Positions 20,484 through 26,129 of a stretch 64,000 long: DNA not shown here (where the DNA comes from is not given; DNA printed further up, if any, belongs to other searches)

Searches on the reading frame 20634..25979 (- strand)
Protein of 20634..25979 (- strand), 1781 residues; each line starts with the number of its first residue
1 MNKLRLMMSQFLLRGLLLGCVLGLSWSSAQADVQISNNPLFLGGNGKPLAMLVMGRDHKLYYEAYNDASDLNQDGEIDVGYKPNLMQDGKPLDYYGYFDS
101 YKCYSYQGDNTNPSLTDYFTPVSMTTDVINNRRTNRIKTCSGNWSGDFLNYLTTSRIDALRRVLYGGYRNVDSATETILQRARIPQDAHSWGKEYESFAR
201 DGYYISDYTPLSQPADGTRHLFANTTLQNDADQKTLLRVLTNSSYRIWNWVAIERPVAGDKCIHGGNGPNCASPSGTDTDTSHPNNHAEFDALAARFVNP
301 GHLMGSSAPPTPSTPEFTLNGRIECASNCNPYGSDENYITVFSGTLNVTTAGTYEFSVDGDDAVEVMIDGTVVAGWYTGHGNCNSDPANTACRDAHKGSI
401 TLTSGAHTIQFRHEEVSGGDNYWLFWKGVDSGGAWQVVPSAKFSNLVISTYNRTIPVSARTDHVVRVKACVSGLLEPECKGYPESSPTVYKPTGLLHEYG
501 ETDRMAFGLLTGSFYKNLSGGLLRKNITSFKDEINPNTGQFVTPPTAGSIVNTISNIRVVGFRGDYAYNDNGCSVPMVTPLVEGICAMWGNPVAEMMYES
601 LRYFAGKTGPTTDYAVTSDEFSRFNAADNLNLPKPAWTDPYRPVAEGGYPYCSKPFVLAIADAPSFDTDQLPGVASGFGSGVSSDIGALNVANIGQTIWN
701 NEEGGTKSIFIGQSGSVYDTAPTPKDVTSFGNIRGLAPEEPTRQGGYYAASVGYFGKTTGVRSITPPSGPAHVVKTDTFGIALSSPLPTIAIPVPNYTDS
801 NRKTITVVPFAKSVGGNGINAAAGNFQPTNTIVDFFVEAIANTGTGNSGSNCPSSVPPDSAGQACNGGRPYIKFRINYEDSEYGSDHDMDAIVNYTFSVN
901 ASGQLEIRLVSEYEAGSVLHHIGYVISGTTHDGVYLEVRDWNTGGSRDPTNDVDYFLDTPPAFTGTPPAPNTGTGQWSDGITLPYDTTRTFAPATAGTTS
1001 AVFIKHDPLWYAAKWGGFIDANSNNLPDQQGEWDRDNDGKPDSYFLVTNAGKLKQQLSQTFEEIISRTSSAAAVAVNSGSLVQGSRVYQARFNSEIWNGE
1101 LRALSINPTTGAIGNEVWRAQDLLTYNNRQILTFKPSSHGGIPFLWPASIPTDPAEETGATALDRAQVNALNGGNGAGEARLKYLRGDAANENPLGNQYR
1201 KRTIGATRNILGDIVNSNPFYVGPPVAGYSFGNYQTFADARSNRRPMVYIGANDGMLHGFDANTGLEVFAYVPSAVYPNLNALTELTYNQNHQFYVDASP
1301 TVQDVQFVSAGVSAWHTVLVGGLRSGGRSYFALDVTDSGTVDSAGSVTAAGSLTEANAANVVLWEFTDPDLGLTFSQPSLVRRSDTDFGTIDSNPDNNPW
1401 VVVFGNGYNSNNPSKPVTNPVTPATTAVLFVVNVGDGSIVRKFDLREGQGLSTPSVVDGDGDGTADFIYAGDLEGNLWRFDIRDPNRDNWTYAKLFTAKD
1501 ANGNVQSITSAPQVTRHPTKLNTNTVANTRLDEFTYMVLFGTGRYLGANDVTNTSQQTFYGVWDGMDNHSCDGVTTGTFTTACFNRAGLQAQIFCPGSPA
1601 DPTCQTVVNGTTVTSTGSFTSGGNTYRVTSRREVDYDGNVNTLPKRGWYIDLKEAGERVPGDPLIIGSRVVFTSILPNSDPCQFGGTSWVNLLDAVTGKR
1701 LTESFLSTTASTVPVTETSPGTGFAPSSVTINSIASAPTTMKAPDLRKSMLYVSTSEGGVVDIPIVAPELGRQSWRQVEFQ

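Call 31: search_protein_families(library=pfam, proteins=[window:20634-25979:-], max_evalue=0.001)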
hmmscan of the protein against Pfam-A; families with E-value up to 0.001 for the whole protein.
window:20634-25979:- (1781 aa): 2 families
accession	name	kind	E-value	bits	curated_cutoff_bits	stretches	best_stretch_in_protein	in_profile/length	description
PF05567.17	T4P_PilY1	-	1.3e-57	196.1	28.1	1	1211-1573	1-383/411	PilY1 beta-propeller domain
PF07691.17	PA14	-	1.3e-05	25.5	24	1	327-373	35-81/147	PA14 domain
